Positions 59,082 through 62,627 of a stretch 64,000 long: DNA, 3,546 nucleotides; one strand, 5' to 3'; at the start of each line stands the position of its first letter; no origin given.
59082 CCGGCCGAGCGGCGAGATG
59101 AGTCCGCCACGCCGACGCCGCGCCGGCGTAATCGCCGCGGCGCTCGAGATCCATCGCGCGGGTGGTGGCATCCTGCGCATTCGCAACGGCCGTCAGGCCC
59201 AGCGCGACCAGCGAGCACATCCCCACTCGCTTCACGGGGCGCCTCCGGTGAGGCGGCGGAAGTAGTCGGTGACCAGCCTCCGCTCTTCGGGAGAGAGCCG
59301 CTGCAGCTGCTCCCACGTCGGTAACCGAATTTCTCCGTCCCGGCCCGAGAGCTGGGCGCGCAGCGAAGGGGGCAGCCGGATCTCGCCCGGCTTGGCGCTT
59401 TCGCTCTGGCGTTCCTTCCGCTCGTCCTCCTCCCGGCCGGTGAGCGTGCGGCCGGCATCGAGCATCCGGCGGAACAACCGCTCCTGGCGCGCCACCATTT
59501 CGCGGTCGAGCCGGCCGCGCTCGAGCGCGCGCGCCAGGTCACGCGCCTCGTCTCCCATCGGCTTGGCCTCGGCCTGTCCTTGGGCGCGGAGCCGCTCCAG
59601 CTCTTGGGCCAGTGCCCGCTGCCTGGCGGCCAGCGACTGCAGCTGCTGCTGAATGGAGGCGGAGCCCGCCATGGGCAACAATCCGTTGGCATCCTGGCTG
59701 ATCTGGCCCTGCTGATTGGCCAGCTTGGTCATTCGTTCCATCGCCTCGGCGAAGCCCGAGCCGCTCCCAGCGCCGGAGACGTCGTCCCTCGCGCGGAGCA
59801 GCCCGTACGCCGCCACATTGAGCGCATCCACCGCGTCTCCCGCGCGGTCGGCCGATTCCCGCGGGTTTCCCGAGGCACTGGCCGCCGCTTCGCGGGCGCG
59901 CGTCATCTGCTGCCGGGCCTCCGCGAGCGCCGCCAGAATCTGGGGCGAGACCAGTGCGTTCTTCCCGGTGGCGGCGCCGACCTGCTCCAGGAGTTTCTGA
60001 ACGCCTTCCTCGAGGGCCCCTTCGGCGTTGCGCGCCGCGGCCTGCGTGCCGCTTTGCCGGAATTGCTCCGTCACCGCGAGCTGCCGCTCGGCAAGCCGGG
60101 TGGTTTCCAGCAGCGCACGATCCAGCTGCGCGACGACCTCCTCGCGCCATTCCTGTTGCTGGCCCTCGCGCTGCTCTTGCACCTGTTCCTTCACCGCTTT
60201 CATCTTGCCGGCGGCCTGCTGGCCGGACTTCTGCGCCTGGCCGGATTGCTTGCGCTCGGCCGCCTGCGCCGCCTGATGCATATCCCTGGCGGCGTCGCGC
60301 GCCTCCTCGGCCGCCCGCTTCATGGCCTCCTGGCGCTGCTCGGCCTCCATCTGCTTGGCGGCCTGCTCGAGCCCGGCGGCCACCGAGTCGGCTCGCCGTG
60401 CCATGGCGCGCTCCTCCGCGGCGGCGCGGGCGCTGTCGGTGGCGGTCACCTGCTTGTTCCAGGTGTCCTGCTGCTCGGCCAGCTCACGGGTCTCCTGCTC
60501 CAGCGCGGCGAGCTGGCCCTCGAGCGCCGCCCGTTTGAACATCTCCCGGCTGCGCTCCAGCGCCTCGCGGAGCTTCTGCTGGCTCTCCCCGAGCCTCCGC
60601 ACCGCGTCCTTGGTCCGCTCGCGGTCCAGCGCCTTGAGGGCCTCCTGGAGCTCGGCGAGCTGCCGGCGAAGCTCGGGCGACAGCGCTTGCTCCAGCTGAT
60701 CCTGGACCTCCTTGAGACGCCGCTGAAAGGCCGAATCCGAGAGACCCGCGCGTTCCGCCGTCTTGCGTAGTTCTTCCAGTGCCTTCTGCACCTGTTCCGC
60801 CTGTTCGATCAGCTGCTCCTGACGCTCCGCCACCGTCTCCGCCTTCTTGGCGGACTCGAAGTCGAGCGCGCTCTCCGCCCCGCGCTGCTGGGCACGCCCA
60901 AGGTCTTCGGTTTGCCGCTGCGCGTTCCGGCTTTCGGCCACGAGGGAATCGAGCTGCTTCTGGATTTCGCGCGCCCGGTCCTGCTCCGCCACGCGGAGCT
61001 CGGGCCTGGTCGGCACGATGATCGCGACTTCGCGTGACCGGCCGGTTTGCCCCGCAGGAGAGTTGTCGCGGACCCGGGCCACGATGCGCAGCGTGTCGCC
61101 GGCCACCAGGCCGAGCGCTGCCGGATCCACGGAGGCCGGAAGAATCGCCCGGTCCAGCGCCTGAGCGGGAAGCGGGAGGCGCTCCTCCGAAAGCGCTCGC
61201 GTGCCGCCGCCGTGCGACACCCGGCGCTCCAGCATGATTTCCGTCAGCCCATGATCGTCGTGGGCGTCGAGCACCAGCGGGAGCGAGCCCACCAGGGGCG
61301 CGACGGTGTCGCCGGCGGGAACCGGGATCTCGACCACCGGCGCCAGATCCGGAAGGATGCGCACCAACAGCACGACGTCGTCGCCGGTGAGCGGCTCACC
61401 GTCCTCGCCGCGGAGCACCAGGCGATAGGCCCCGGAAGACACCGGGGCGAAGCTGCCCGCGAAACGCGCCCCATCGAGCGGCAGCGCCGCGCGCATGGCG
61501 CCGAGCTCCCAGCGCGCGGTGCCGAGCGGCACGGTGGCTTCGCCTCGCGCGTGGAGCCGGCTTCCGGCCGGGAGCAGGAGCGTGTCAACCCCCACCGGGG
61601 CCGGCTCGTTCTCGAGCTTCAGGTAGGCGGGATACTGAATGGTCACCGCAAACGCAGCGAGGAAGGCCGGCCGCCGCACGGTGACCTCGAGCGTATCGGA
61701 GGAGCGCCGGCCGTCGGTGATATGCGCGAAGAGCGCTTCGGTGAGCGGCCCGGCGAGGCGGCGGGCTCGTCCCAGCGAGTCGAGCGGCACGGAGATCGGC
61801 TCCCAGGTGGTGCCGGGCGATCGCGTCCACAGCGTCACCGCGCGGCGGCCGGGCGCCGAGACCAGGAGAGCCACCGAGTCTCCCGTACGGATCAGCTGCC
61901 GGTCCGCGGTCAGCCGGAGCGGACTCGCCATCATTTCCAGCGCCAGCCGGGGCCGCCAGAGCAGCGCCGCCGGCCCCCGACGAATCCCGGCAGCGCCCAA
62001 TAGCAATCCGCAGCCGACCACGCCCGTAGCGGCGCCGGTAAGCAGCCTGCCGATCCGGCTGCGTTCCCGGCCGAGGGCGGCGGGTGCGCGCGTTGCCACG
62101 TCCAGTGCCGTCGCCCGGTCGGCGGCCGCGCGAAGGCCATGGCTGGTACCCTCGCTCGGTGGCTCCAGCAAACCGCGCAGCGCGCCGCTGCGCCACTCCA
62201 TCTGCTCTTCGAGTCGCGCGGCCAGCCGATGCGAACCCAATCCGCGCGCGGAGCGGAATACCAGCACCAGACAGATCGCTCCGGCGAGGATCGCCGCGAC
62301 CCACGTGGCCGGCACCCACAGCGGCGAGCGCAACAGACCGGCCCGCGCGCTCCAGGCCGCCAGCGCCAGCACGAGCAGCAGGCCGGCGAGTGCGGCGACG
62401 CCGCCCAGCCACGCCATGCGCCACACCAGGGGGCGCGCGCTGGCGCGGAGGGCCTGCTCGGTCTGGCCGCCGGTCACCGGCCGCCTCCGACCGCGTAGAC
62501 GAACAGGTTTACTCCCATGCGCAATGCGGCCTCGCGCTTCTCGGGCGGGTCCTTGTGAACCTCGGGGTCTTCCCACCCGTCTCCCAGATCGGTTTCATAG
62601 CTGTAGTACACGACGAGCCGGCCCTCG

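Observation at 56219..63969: NTGA-coupled minus-strand chain: rsmI, DUF4159-like, giant coiled-coil, TPR, Tat-signal protein, JAB-helicase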

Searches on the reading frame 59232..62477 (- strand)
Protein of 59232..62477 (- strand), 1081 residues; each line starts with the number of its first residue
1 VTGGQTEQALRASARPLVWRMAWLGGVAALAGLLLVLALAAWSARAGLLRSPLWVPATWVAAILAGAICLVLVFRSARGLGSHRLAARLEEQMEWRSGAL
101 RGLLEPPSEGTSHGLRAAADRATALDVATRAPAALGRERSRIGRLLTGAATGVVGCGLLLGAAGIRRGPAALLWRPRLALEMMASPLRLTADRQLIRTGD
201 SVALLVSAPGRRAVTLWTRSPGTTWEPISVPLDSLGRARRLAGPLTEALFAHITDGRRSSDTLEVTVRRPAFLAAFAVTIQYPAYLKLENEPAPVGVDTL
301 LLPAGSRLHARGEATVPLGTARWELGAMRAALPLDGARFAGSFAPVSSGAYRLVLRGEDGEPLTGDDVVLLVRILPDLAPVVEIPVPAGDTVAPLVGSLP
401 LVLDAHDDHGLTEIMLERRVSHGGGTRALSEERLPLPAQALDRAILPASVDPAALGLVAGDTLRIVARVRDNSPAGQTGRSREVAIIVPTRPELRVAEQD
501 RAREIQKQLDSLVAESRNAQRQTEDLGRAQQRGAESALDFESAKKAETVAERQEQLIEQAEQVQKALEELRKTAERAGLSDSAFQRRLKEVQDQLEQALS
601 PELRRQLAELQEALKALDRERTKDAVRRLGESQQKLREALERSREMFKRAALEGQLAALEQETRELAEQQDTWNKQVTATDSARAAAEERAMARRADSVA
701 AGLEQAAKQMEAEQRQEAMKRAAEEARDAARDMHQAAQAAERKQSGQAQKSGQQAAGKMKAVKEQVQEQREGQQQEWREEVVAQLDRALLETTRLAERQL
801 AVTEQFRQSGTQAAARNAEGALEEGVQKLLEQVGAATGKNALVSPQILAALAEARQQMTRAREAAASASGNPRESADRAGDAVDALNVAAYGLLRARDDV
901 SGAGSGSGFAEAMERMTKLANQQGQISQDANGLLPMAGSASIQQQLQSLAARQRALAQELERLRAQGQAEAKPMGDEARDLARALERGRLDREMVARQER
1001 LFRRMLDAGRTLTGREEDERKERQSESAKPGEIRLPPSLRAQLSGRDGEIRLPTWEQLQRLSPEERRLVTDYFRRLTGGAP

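Call 4: search_protein_families(library=pfam, proteins=[window:59232-62477:-], max_evalue=0.01)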
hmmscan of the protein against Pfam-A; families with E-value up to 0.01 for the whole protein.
window:59232-62477:- (1081 aa): 0 families

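Call 5: search_protein_families(library=ncbifam, proteins=[window:59232-62477:-], max_evalue=0.01)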
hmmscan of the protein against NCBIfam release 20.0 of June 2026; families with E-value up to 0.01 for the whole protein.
window:59232-62477:- (1081 aa): 0 families

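Call 7: search_protein_families(library=pfam, proteins=[window:59232-62477:-], max_evalue=10)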
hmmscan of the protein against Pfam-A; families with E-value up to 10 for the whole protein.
window:59232-62477:- (1081 aa): 0 families

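Call 15: find_homologous_proteins(query=window:59232-62477:-)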
Query window:59232-62477:- (1081 aa): 95 proteins with E <= 0.001 among 8000 candidates.
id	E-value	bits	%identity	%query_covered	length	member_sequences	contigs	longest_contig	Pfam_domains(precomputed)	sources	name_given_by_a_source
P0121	0.0e+0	2236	100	100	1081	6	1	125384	-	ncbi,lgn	-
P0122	0.0e+0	2012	90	100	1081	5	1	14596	-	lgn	-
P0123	0.0e+0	1873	83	100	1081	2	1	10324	-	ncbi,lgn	-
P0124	0.0e+0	1841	82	100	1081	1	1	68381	-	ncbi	-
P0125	0.0e+0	1795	79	100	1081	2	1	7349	-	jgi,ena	jgi:hypothetical protein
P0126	0.0e+0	1770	78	100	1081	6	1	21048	-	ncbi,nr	ncbi:MAG TPA: hypothetical protein VGP87_04465 [Gemmatimonadales bacterium]|nr:hypothetical protein 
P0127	0.0e+0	1589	71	100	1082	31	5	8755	-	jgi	jgi:hypothetical protein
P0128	0.0e+0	1589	72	100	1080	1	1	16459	-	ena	-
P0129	0.0e+0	1586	72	100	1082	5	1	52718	-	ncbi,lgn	-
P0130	0.0e+0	1581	72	100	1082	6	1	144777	-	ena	-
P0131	0.0e+0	1573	72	100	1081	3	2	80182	-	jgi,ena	-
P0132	0.0e+0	1567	72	100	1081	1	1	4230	-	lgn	-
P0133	0.0e+0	1566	71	100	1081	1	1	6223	-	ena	-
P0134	0.0e+0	1547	72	97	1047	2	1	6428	-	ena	-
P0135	0.0e+0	1533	71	100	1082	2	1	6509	-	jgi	jgi:hypothetical protein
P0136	0.0e+0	1525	69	100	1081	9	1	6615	-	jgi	-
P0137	0.0e+0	1521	70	100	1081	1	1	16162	-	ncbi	-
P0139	0.0e+0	1517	70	96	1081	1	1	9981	-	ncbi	-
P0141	0.0e+0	1507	70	100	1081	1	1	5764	-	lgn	-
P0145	0.0e+0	1492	69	100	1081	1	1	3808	-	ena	-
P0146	0.0e+0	1491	69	100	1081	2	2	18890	-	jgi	jgi:hypothetical protein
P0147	0.0e+0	1488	69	100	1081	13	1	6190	-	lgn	-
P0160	0.0e+0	1302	62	100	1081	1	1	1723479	-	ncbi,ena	-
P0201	3.1e-261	888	49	96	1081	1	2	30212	-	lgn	-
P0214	1.1e-10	59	28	29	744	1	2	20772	-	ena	-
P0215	9.5e-6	42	29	19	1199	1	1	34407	-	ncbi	-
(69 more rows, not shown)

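Call 17: search_protein_families(library=pfam, alignment_id=A1, max_evalue=1)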
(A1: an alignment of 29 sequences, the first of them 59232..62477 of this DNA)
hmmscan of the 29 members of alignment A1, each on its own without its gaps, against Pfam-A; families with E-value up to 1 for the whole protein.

A. member 1, window:59232-62477:- (1081 aa): 0 families

B. families by the number of members that match (of 29 scanned): 32 families (the first 25 are shown)
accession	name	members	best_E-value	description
PF13779.11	DUF4175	11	5.2e-12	Domain of unknown function (DUF4175)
PF17957.7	Big_7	2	0.0031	Bacterial Ig domain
PF00801.26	PKD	2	0.038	PKD domain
PF14039.11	YusW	2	0.12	YusW-like protein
PF11690.13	DUF3287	2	0.24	Protein of unknown function (DUF3287)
PF07691.17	PA14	1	0.013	PA14 domain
PF04967.18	HTH_10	1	0.014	HTH DNA binding domain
PF08564.16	CDC37_C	1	0.028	Cdc37 C terminal domain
PF10279.14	Latarcin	1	0.03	Latarcin precursor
PF21983.2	NikA-like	1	0.048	Mobilization protein NikA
PF14712.11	Snapin_Pallidin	1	0.053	Snapin/Pallidin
PF21445.3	ADDB_N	1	0.069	ADDB, N-terminal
PF20990.2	DUF2207_C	1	0.11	Predicted membrane protein (DUF2207) C-terminal domain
PF13567.11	DUF4131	1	0.12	Domain of unknown function (DUF4131)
PF04932.20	Wzy_C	1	0.16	O-Antigen ligase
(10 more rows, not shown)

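Call 28: find_encoding_contigs(protein=P0121, flank=10000, max_places=3)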
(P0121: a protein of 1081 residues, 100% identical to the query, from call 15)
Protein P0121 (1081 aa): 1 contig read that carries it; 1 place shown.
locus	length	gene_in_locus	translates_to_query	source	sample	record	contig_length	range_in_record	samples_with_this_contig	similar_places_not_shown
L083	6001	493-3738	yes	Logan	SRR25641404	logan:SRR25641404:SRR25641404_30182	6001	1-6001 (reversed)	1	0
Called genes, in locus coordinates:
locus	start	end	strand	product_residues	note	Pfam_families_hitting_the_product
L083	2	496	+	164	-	?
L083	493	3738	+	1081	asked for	-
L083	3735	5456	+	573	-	PF13432:TPR_16 (faint)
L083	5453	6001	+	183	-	?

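Call 77: search_solved_structures(query=A1, max_evalue=0.1, show_alignments=0)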
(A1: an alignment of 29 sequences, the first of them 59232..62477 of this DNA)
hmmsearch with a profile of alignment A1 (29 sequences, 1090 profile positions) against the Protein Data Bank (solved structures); distinct sequences matched with E-value up to 0.1: 3.
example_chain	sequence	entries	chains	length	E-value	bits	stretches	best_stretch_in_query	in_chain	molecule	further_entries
9y5f_B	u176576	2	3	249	0.00082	20.6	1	702-840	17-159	sc-t-SNARE-5.s.8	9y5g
5t5s_A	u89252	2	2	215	0.047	14.8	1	560-642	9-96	Alanine--tRNA ligase, cytoplasmic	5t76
2mi2_A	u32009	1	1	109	0.082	14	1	585-628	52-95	Sec-independent protein translocase protein TatB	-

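Call 79: find_encoding_contigs(protein=P0215, flank=10000, max_places=2)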
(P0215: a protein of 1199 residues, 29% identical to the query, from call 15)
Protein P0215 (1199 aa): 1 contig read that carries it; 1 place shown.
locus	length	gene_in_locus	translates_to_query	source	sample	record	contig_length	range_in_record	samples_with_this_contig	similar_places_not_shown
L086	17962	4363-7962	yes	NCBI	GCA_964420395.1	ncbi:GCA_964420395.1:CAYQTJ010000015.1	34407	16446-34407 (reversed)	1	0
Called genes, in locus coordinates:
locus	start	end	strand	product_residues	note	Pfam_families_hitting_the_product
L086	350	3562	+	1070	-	PF00672:HAMP, PF00512:HisKA (weak), PF02518:HATPase_c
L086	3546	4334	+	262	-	PF13709:DUF4159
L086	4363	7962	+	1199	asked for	-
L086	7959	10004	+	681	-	PF13174:TPR_6 (faint), PF14559:TPR_19 (faint)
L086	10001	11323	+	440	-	-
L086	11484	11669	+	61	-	-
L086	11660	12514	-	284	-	PF02517:Rce1-like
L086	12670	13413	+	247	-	PF00702:Hydrolase, PF12710:HAD (weak), PF13419:HAD_2, PF13242:Hydrolase_like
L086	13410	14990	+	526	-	PF03853:YjeF_N, PF01256:Carb_kinase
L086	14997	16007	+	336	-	PF00814:TsaD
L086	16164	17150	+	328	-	PF00072:Response_reg, PF00990:GGDEF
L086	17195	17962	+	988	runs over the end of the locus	PF00512:HisKA, PF02518:HATPase_c, PF01590:GAF, PF13185:GAF_2, PF13492:GAF_3, PF01966:HD, PF13487:HD_5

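Call 80: find_encoding_contigs(protein=P0214, flank=10000, max_places=2)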
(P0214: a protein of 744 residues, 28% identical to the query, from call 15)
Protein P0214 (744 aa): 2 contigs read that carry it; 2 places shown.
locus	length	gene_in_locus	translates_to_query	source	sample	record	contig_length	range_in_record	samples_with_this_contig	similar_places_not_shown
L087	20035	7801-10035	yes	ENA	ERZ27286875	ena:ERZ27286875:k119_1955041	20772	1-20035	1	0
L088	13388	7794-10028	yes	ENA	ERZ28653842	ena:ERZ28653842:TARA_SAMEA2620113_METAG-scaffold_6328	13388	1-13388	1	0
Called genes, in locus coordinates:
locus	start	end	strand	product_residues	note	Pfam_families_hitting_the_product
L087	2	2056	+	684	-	?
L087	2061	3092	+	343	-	PF13243:SQHop_cyclase_C (faint)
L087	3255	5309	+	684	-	-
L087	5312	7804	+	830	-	-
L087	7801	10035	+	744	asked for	-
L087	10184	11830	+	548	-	PF11155:DUF2935 (faint)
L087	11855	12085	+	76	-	-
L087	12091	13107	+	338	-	-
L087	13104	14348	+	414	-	PF08305:NPCBM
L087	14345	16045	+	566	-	PF00089:Trypsin, PF13365:Trypsin_2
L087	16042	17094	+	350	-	PF13365:Trypsin_2, PF13180:PDZ_2, PF17820:PDZ_6 (weak)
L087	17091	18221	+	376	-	PF13365:Trypsin_2, PF17820:PDZ_6 (weak)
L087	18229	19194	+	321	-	PF00291:PALP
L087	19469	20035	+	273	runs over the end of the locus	PF01634:HisG, PF08029:HisG_C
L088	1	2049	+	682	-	?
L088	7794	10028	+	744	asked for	-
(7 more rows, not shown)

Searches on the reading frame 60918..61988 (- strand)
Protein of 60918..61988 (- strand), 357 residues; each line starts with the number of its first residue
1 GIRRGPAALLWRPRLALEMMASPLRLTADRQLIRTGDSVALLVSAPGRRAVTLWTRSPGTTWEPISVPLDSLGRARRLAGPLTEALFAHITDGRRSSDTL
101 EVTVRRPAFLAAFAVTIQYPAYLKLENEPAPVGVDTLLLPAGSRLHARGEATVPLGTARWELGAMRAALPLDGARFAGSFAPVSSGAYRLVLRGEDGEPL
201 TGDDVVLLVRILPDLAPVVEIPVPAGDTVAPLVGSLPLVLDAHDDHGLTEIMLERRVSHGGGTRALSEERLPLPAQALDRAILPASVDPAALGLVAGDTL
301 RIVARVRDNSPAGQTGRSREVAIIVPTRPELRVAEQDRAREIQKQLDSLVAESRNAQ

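Call 70: predict_structure(alignment_id=A3)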
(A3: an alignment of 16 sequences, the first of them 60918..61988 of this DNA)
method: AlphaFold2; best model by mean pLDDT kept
length: 357 residues; sequences in the alignment: 16
mean_pLDDT: 89.4   pTM: 0.62
mean pLDDT of the five models: 89.4, 89.2, 88.9, 87.9, 86.8
residues with pLDDT >= 90: 217; 70-90: 125; 50-70: 14; < 50: 1
segments of 3 or more residues with pLDDT < 50: none
pLDDT, mean of each block of 10 residues (from residue 1): 59 77 92 92 93 96 96 93 95 93 91 94 89 86 95 95 94 96 94 92 91 91 83 85 88 92 90 77 89 89 92 90 90 86 89 83
secondary structure, 60 per line:
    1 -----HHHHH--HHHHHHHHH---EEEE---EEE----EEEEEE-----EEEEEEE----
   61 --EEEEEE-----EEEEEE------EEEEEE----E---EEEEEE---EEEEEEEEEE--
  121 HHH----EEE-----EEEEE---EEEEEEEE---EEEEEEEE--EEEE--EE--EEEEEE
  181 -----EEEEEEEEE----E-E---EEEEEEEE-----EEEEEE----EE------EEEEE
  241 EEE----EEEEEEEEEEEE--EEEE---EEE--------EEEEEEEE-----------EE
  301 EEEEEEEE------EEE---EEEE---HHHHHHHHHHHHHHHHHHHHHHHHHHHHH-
elements in order: H6-10 H13-21 E25-28 E32-34 E39-44 E50-56 E63-68 E74-79 E86-91 E100-105 E109-118 E128-130 E136-140 E144-151 E155-162 E165-168 E175-180 E186-194 E205-212 E218-223 E236-243 E248-259 E262-265 E269-271 E280-287 E299-308 E315-317 E321-324 H328-356
